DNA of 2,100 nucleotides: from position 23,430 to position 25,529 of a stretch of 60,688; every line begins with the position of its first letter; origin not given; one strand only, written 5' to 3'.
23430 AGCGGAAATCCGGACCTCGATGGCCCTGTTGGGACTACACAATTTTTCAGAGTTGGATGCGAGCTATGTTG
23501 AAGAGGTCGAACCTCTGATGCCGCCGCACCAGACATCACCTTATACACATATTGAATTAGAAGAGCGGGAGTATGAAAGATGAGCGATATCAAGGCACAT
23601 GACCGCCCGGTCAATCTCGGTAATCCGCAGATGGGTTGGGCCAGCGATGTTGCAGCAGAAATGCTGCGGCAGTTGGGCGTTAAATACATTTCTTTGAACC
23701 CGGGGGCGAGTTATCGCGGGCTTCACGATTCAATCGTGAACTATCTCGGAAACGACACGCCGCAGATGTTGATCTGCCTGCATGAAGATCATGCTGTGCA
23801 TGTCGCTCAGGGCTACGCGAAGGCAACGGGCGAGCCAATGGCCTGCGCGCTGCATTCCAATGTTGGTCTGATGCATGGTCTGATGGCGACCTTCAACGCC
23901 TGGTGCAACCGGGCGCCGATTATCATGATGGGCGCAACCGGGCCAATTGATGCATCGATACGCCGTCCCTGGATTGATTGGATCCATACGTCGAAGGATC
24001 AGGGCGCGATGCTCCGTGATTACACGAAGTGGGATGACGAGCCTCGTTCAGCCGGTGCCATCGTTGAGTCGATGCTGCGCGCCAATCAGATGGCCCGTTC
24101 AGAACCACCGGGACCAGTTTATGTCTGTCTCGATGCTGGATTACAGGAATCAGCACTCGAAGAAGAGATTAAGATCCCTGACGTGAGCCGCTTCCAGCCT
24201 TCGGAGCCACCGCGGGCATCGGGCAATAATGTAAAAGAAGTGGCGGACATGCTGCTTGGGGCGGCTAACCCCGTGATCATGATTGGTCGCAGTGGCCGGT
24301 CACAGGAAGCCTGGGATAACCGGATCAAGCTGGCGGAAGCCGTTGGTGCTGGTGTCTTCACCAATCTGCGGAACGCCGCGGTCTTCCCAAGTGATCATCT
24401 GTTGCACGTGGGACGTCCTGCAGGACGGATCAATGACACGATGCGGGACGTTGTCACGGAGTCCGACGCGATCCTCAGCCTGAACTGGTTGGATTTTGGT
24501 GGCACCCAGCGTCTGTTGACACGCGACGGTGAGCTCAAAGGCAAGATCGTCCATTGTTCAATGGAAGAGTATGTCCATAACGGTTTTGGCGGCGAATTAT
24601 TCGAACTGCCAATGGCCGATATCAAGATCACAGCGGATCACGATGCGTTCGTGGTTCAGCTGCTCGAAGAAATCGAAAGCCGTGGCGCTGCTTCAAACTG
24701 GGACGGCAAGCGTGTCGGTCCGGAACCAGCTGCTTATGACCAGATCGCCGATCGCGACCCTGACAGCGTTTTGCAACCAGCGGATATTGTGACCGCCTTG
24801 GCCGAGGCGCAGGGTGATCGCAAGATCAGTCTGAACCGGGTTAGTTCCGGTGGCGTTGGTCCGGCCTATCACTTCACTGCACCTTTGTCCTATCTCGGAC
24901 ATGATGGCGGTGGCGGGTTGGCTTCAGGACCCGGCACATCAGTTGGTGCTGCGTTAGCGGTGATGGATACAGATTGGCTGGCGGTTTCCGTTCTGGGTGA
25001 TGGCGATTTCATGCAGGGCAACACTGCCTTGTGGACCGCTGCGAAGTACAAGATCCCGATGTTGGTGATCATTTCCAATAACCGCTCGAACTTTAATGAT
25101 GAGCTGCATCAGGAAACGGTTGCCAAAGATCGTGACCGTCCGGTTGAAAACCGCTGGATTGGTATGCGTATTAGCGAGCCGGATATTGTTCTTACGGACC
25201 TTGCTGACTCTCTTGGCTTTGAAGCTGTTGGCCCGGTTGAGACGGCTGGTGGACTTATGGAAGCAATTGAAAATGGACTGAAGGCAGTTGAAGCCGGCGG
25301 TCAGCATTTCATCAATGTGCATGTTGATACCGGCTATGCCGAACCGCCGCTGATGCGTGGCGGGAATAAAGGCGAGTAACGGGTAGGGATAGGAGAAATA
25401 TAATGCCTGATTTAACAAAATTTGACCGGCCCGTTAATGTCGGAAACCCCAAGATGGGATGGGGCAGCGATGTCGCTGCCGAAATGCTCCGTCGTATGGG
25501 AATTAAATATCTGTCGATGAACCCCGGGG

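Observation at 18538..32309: Six ThDP-dependent enzymes in under 14 kb, five from one atypical, self-consistent subfamily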

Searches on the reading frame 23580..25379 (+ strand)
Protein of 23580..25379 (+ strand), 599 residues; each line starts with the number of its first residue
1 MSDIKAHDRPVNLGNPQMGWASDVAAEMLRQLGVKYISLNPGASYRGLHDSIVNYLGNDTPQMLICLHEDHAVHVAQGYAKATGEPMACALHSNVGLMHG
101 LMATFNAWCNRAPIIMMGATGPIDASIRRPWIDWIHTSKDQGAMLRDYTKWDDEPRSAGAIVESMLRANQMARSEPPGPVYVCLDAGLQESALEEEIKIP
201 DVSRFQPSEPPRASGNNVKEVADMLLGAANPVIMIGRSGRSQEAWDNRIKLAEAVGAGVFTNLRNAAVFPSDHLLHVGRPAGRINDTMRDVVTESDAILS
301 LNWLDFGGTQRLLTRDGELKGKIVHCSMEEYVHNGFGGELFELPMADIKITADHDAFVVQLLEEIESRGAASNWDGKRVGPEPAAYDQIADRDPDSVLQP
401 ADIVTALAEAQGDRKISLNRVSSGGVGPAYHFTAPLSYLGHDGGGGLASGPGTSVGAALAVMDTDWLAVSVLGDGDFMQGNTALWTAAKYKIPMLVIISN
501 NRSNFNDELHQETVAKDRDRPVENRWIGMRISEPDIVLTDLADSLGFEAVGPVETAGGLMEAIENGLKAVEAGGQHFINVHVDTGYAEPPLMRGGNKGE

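Call 3: search_protein_families(library=pfam, proteins=[window:23580-25379:+])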
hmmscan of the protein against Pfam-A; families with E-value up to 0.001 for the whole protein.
window:23580-25379:+ (599 aa): 3 families
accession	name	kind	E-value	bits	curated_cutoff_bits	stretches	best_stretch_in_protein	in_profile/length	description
PF02776.23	TPP_enzyme_N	-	7e-21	74.6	26.8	1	21-124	3-103/119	Thiamine pyrophosphate enzyme, N-terminal TPP binding domain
PF02775.26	TPP_enzyme_C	-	7.4e-15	55.5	21.9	1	429-579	12-150/151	Thiamine pyrophosphate enzyme, C-terminal TPP binding domain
PF00205.28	TPP_enzyme_M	-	1.3e-12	48.1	30.4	1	218-302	1-85/137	Thiamine pyrophosphate enzyme, central domain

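Call 4: search_protein_families(library=ncbifam, proteins=[window:23580-25379:+])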
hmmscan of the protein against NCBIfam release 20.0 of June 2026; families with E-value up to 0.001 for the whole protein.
window:23580-25379:+ (599 aa): 49 families (the best 25 are shown)
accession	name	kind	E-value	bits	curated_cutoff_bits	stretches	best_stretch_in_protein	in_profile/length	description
NF006203.0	PRK08327.1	equivalog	6.6e-67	226.3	456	1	22-583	12-569/571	thiamine pyrophosphate-requiring protein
NF005485.1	PRK07092.1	equivalog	1.2e-45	156.3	493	1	23-583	5-519/523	benzoylformate decarboxylase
NF006122.0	PRK08266.1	subfamily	6.6e-37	127.2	571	1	22-585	7-527/543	hypothetical protein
NF006052.0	PRK08199.1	subfamily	1.1e-35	122.9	539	1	21-584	10-539/559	thiamine pyrophosphate protein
TIGR00118.1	acolac_lg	equivalog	8.3e-31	107.1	538.35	1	23-595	5-547/557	biosynthetic-type acetolactate synthase large subunit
NF005039.0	PRK06456.1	equivalog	2.9e-30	105.3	868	1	22-504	5-478/572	acetolactate synthase large subunit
NF005712.0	PRK07524.1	subfamily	2e-29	102.5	500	1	28-566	12-516/536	5-guanidino-2-oxopentanoate decarboxylase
NF004807.0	PRK06154.1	equivalog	3e-29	102.1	607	2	22-301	23-287/565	thiamine pyrophosphate-requiring protein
NF004919.0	PRK06276.1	equivalog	3.5e-29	101.6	866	1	26-583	8-539/582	acetolactate synthase large subunit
NF005760.0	PRK07586.1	equivalog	1.9e-28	99.7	363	2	382-582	321-514/514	acetolactate synthase large subunit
NF006187.0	PRK08322.1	equivalog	6.4e-28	97.5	509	1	21-583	4-529/548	acetolactate synthase large subunit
NF006378.0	PRK08617.1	equivalog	6e-26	90.9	510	1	21-583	10-539/556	acetolactate synthase AlsS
NF006016.1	PRK08155.1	equivalog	5.3e-25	87.9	870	1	24-503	8-465/554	acetolactate synthase large subunit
TIGR03457.1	sulphoacet_xsc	equivalog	5.2e-24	84.5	676.4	2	63-301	42-269/579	sulfoacetaldehyde acetyltransferase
NF004710.0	PRK06048.1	equivalog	6.4e-23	81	976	1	26-501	15-468/561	acetolactate synthase large subunit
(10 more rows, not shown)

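Call 9: search_solved_structures(query=window:23580-25379:+, max_evalue=1e-10)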
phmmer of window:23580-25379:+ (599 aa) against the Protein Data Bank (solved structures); distinct sequences matched with E-value up to 1e-10: 94 (the best 60 are shown).
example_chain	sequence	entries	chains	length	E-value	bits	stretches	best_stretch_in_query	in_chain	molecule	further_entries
4q9d_A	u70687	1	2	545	2.8e-25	92.2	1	22-279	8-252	Benzoylformate decarboxylase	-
4mq5_A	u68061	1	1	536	5.5e-24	87.9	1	26-502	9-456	Benzoylformate decarboxylase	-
4k9l_A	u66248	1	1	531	1.4e-23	86.6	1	26-502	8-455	Benzoylformate decarboxylase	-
2fn3_A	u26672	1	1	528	2e-23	86.1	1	25-278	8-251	Benzoylformate decarboxylase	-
4k9m_A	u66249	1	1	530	2.3e-23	85.9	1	26-502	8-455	Benzoylformate decarboxylase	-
4juf_A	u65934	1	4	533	2.4e-23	85.8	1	26-502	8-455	Benzoylformate decarboxylase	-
4k9o_A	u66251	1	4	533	3.1e-23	85.4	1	26-278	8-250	Benzoylformate decarboxylase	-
1pi3_A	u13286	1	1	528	3.1e-23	85.4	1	26-278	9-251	Benzoylformate decarboxylase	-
4k9p_A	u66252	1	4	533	3.5e-23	85.3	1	26-278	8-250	Benzoylformate decarboxylase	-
4k9n_A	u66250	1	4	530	3.6e-23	85.2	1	26-278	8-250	Benzoylformate decarboxylase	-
5dgd_A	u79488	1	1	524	3.6e-23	85.2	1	26-278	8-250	Benzoylformate decarboxylase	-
4k9k_A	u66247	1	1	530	3.8e-23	85.2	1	26-278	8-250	Benzoylformate decarboxylase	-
5dei_A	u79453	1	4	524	3.8e-23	85.1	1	26-278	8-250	Benzoylformate decarboxylase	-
3f6b_X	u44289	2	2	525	3.8e-23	85.1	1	26-278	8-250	Benzoylformate decarboxylase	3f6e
1yno_A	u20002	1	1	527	3.9e-23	85.1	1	26-278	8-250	Benzoylformate decarboxylase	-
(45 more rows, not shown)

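Call 12: find_homologous_proteins(query=window:23580-25379:+, max_evalue=1e-20)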
Query window:23580-25379:+ (599 aa): 7948 proteins with E <= 1e-20 among 8000 candidates; the best 120 are listed.
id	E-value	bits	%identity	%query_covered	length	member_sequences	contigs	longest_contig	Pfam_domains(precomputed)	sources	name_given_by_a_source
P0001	0.0e+0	1343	97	100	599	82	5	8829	PF02775.27,PF02776.24,PF00205.29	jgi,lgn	jgi:thiamine pyrophosphate-dependent acetolactate synthase large subunit-like protein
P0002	0.0e+0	1251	89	100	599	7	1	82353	PF02775.27,PF02776.24,PF00205.29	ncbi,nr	ncbi:MAG: acetolactate synthase [Rhodospirillaceae bacterium]|nr:acetolactate synthase [Rhodospirill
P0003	0.0e+0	1251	89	100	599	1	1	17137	PF02775.27,PF02776.24,PF00205.29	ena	-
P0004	0.0e+0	1242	88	100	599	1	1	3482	PF02775.27,PF02776.24,PF00205.29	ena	-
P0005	0.0e+0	1227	89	100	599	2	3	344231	PF02775.27,PF02776.24,PF00205.29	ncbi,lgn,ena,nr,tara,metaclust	ncbi:MAG: acetolactate synthase [Rhodospirillaceae bacterium]|nr:acetolactate synthase [Rhodospirill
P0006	0.0e+0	1148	82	100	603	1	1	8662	PF02775.27,PF02776.24,PF00205.29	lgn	-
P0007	0.0e+0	1132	82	100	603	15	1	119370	PF02775.27,PF02776.24,PF00205.29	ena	-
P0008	0.0e+0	1131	80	100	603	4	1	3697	PF02775.27,PF02776.24,PF00205.29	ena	-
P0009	0.0e+0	1125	80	100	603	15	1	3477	PF02775.27,PF02776.24,PF00205.29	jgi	jgi:thiamine pyrophosphate-dependent acetolactate synthase large subunit-like protein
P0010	0.0e+0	1124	81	99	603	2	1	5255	PF02775.27,PF02776.24,PF00205.29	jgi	-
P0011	0.0e+0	1122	82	100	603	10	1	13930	PF02775.27,PF02776.24,PF00205.29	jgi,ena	-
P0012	0.0e+0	1120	81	100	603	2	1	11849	PF02775.27,PF02776.24,PF00205.29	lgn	-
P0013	0.0e+0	1120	81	100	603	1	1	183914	PF02775.27,PF02776.24,PF00205.29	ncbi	-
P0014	0.0e+0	1120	79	100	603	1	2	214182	PF02775.27,PF02776.24,PF00205.29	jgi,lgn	jgi:thiamine pyrophosphate-dependent acetolactate synthase large subunit-like protein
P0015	0.0e+0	1119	81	100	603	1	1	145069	PF02775.27,PF02776.24,PF00205.29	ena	-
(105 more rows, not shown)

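Call 15: find_related_loci(query=A2, collection=genome_contigs, flank=10000)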
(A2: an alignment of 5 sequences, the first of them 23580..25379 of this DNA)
Query A2 (599 aa) in genome_contigs; peptide patterns used: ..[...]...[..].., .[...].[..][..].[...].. (x = any residue, [..] = any of these).
600 stretches matched a pattern (row limit reached: there are more); 598 encode a relative of the query (tblastn E <= 1e-3); the best 80 are kept; 80 distinct loci.
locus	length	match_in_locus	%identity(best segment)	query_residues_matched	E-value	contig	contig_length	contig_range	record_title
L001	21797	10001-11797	94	1-599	0e+0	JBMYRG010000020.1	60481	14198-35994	MAG: Alphaproteobacteria bacterium isolate ME_XS_2303_bin_60 ME_XS_2303_bin_60_19, whole genome shotgun sequence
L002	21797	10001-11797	92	1-599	0e+0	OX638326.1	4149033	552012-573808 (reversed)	MAG: uncultured Alphaproteobacteria bacterium isolate 36580269-0a0b-41f5-a0f3-8f7859907d82 genome assembly, chromosome:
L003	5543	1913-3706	79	2-599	0e+0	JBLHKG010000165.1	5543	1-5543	MAG: Alphaproteobacteria bacterium isolate 3300054698_176 Ga0535670_0034610, whole genome shotgun sequence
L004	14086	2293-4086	74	4-599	0e+0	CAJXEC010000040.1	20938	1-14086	MAG TPA_asm: uncultured Rhodospirillaceae bacterium isolate ERR599138_bin.95_MetaBAT_v2.12.1_MAG genome assembly, contig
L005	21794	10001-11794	74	4-599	0e+0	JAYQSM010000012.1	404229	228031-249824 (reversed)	MAG: Rhodospirillaceae bacterium isolate SD3109_NP_metabta_bins_sspec.tsv.257 contig_3734_pilon, whole genome shotgun se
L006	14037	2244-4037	70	4-599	0e+0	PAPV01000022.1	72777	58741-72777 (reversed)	MAG: Rhodospirillaceae bacterium isolate SP154 MHASMcontig_493796, whole genome shotgun sequence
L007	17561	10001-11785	56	1-594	0e+0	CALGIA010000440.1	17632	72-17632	MAG TPA_asm: uncultured Rhodospirillaceae bacterium isolate ERR2206756_bin.142_CONCOCT_v1.1_MAG genome assembly, contig:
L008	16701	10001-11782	56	1-594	0e+0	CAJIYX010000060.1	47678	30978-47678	MAG: Alphaproteobacteria bacterium UBA830 isolate FRAM18_bin083 genome assembly, contig: FRAM17_bin083-60, whole genome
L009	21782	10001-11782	54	1-597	0e+0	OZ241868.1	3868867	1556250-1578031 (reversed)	MAG: Alphaproteobacteria bacterium isolate b4ae9bc1-5738-42e5-b173-7ca6ead8d003 genome assembly, chromosome: 1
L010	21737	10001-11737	55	15-594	0e+0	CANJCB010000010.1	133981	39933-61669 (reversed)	MAG: Rhodospirillales bacterium isolate RH-23may17-127 genome assembly, contig: RH-23may17-C794, whole genome shotgun se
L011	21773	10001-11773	55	4-594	0e+0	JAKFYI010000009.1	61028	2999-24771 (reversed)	MAG: Hyphomicrobiales bacterium isolate ND5_Bin_55_1 ND5_0000377, whole genome shotgun sequence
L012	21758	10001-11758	52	8-594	0e+0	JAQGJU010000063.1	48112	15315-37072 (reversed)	MAG: Xanthobacteraceae bacterium isolate RYN_493 scaffold_1884864, whole genome shotgun sequence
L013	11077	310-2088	54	1-593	0e+0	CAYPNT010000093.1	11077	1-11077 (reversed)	MAG TPA_asm: uncultured Rhodospirillaceae bacterium isolate SRP077602_co4_777 genome assembly, contig: NODE_10991_length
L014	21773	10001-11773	54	4-594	0e+0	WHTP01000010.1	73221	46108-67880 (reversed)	MAG: Hyphomicrobiales bacterium isolate Dino_bin40 k141_161969_length_73221_cov_33.9051, whole genome shotgun sequence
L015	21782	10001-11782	53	4-595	0e+0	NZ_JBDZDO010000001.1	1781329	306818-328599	Xanthobacter sp. KR7-225 contig1, whole genome shotgun sequence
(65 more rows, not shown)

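Call 30: search_solved_structures(query=A2, max_evalue=1e-10, show_alignments=2)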
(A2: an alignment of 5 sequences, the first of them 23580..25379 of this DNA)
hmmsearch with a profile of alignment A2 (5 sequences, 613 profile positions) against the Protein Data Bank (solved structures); distinct sequences matched with E-value up to 1e-10: 122 (the best 60 are shown).
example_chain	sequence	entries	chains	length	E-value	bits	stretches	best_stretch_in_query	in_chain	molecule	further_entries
4k9o_A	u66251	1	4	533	2.1e-38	135.3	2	27-302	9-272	Benzoylformate decarboxylase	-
4gg1_A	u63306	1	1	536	2.8e-38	134.9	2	27-302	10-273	Benzoylformate decarboxylase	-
2v3w_A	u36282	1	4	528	3.8e-38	134.4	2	27-302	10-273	BENZOYLFORMATE DECARBOXYLASE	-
4gm1_A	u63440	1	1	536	4e-38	134.4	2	27-302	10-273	Benzoylformate decarboxylase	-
1pi3_A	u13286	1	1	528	4.1e-38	134.4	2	27-302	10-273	Benzoylformate decarboxylase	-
2fn3_A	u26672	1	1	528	4.1e-38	134.3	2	27-302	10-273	Benzoylformate decarboxylase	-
1po7_A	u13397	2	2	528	4.6e-38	134.2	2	27-302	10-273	Benzoylformate decarboxylase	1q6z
4q9d_A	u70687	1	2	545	5.3e-38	134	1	22-300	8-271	Benzoylformate decarboxylase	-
4gm4_A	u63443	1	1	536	5.7e-38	133.9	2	27-302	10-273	Benzoylformate decarboxylase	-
1bfd_A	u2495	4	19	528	6e-38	133.8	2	27-302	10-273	BENZOYLFORMATE DECARBOXYLASE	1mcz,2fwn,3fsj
3fzn_A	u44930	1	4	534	6.1e-38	133.8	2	27-302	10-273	Benzoylformate decarboxylase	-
4mq5_A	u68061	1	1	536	6.1e-38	133.8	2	27-302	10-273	Benzoylformate decarboxylase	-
9v67_A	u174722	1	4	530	6.3e-38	133.7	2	27-302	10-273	Benzoylformate decarboxylase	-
4gm0_A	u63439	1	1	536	6.4e-38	133.7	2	27-302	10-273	Benzoylformate decarboxylase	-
1yno_A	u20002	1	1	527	6.6e-38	133.7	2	27-302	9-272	Benzoylformate decarboxylase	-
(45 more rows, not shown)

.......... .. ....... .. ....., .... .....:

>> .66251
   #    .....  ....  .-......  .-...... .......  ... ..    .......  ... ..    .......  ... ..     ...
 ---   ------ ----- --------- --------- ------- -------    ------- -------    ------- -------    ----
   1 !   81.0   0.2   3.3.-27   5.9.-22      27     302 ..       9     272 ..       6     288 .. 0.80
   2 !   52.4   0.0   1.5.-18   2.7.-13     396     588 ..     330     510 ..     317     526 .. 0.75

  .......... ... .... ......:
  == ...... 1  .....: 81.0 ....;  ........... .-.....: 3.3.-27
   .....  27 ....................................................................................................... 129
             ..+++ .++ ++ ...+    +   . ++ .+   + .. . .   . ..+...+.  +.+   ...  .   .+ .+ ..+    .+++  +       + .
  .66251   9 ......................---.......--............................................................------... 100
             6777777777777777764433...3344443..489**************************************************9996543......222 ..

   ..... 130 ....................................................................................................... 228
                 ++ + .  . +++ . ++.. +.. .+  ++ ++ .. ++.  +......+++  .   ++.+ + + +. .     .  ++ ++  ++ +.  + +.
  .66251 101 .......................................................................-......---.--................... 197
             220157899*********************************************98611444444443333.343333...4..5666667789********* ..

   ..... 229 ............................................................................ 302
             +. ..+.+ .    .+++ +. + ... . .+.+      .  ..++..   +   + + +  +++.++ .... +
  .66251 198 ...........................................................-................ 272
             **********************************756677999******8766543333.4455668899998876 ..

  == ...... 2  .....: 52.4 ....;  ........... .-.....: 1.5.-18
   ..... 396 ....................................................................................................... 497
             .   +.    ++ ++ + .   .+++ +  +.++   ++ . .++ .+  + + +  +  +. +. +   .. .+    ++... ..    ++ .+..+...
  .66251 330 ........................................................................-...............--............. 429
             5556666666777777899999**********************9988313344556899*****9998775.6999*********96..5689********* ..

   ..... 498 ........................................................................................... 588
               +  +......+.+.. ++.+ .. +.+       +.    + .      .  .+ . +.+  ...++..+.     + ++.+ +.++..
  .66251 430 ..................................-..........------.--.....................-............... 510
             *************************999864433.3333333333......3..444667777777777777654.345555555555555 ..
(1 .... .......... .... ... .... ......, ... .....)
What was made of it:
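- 2-hydroxyacyl-CoA lyase is the second-best PDB family for the clade profile (about 125 bits, call 30).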

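Call 40: search_dna_similar(query=window:23580-25379:+, collection=plasmids, mode=protein, max_rows=40, max_evalue=1e-20)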
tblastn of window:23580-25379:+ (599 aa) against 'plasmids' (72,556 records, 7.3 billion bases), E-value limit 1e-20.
Records with a match: 57; places in all: 59; records where one place covers at least 80% of the query: 40.
Best place of each record, by identity: <60% 57.
By first word of the organism name: Phaeobacter 10; Sinorhizobium 10; Novosphingobium 6; Roseivivax 3; Salipiger 2; Antarctobacter 2; Acidovorax 2; Cupriavidus 2; Sulfitobacter 2; Azospirillum 2; and 16 more.
By predicted mobility (MOB-suite, as given by PLSDB): non-mobilizable 29; conjugative 24; mobilizable 4.
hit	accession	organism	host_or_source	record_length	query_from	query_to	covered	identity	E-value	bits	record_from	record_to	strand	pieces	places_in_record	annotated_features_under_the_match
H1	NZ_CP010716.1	Phaeobacter piscinae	cell culture,fish larvae aquaculture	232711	8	586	97%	48.8%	3e-160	515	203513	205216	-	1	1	thiamine pyrophosphate-binding protein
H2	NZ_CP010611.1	Phaeobacter inhibens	cell culture,clam larvae aquaculture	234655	8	586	97%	48.8%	3e-160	515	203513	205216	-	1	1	thiamine pyrophosphate-binding protein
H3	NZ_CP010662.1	Phaeobacter inhibens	cell culture,clam larvae aquaculture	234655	8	586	97%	48.8%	3e-160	515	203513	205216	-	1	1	thiamine pyrophosphate-binding protein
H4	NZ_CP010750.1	Phaeobacter inhibens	cell culture,algae aquaculture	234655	8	586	97%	48.8%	3e-160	515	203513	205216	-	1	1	thiamine pyrophosphate-binding protein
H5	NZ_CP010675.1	Phaeobacter gallaeciensis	cell culture,clam larvae aquaculture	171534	8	586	97%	48.8%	4e-160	514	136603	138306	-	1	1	thiamine pyrophosphate-binding protein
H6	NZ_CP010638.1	Phaeobacter gallaeciensis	cell culture,clam aquaculture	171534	8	586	97%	48.8%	4e-160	514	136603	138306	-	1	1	thiamine pyrophosphate-binding protein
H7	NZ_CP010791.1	Phaeobacter gallaeciensis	cell culture,algae aquaculture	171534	8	586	97%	48.8%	4e-160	514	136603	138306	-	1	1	thiamine pyrophosphate-binding protein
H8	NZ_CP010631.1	Phaeobacter inhibens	cell culture,clam larvae aquaculture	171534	8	586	97%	48.8%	4e-160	514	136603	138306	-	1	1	thiamine pyrophosphate-binding protein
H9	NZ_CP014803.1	Salipiger profundus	single cell,environmental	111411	8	586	97%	48.8%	1e-159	513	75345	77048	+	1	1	thiamine pyrophosphate-binding protein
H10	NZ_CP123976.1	Thioclava nitratireducens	Chrysomallon squamiferum,gills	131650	20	586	95%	49.8%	5e-165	529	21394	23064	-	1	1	thiamine pyrophosphate-dependent enzyme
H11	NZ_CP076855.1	Rhizobium sp. WYJ-E13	Curcuma wenyujin Y.H. Chen et C. ...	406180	8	599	99%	45.8%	8e-158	508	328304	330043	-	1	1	thiamine pyrophosphate-binding protein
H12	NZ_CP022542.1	Antarctobacter heliothermus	Skeletonema marinoi strain ST54,Cell ...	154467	20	587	95%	47.0%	2e-150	486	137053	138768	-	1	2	thiamine pyrophosphate-binding protein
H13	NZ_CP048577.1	Agrobacterium tumefaciens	-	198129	2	586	98%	45.6%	5e-140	456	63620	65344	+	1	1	thiamine pyrophosphate-binding protein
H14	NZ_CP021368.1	Acidovorax carolinensis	-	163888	20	587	95%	46.7%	3e-152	492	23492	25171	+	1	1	thiamine pyrophosphate-binding protein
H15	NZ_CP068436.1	Cupriavidus necator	heavy metal containmented soil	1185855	20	595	96%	46.0%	5e-151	488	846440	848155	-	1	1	none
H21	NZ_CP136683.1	Thalassospira lucentensis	Macrocystis pyrifera gametophyte,Whole ...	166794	20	588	95%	45.0%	6e-140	456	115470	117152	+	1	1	thiamine pyrophosphate-binding protein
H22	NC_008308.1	Novosphingobium sp. KA1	-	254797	8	586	97%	44.1%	1e-141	461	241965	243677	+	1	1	thiamine pyrophosphate-binding protein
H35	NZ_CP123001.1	Neorhizobium petrolearium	single cell,petroleum contaminated soil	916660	10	592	97%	42.0%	2e-134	441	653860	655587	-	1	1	thiamine pyrophosphate-binding protein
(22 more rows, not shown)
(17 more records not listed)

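Call 41: get_annotated_region(hit=H2, flank=9000)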
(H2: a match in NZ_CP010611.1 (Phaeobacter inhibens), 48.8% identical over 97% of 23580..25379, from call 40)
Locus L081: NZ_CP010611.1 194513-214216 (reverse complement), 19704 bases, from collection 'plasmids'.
description: Phaeobacter inhibens strain P92 plasmid pP92_a, complete sequence
organism: Phaeobacter inhibens (NCBI taxid 221822)
taxonomy: Bacteria; Pseudomonadota; Alphaproteobacteria; Rhodobacterales; Roseobacteraceae; Phaeobacter; Phaeobacter inhibens
host: -; source: cell culture,clam larvae aquaculture; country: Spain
typing (MOB-suite, as given by PLSDB): conjugative; replicon rep_cluster_558; relaxase MOBP; mating-pair formation MPF_T
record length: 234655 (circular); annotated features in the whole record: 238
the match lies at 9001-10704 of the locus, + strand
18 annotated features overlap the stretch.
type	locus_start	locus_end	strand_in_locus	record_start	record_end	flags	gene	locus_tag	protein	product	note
CDS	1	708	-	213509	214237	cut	pcaH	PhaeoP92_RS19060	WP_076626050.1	protocatechuate 3,4-dioxygenase subunit beta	GO:0046278 - 3,4-dihydroxybenzoate metabolic process [Evidence IEA]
CDS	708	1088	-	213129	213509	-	pcaC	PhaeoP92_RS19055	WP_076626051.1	4-carboxymuconolactone decarboxylase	-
CDS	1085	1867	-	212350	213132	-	pcaD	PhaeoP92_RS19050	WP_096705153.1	3-oxoadipate enol-lactonase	GO:0042952 - beta-ketoadipate pathway [Evidence IEA]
CDS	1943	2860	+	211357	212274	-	-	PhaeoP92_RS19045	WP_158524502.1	LysR substrate-binding domain-containing protein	-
CDS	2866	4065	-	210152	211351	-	pcaF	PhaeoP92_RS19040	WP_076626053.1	3-oxoadipyl-CoA thiolase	GO:0019619 - 3,4-dihydroxybenzoate catabolic process [Evidence IEA]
CDS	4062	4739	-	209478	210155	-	-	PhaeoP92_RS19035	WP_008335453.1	3-oxoacid CoA-transferase subunit B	-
CDS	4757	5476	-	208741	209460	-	-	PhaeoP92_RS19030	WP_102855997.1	3-oxoacid CoA-transferase subunit A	-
CDS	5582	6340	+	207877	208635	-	-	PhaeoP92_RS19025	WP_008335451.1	IclR family transcriptional regulator C-terminal domain-containing protein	-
CDS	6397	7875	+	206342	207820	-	-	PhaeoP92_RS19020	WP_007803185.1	aldehyde dehydrogenase family protein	-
CDS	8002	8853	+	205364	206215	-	nadC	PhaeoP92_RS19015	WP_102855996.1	carboxylating nicotinate-nucleotide diphosphorylase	GO:0019363 - pyridine nucleotide biosynthetic process [Evidence IEA]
CDS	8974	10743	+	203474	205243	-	-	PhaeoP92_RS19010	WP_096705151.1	thiamine pyrophosphate-binding protein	-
CDS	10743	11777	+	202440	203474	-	-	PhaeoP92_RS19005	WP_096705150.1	2-hydroxyacid dehydrogenase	-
CDS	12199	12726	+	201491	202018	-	-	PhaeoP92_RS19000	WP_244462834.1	MarR family transcriptional regulator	GO:0006355 - regulation of DNA-templated transcription [Evidence IEA]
CDS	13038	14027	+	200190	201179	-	-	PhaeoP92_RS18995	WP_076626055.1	TAXI family TRAP transporter solute-binding subunit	GO:0006810 - transport [Evidence IEA]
CDS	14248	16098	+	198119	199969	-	-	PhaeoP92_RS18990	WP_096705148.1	TRAP transporter fused permease subunit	-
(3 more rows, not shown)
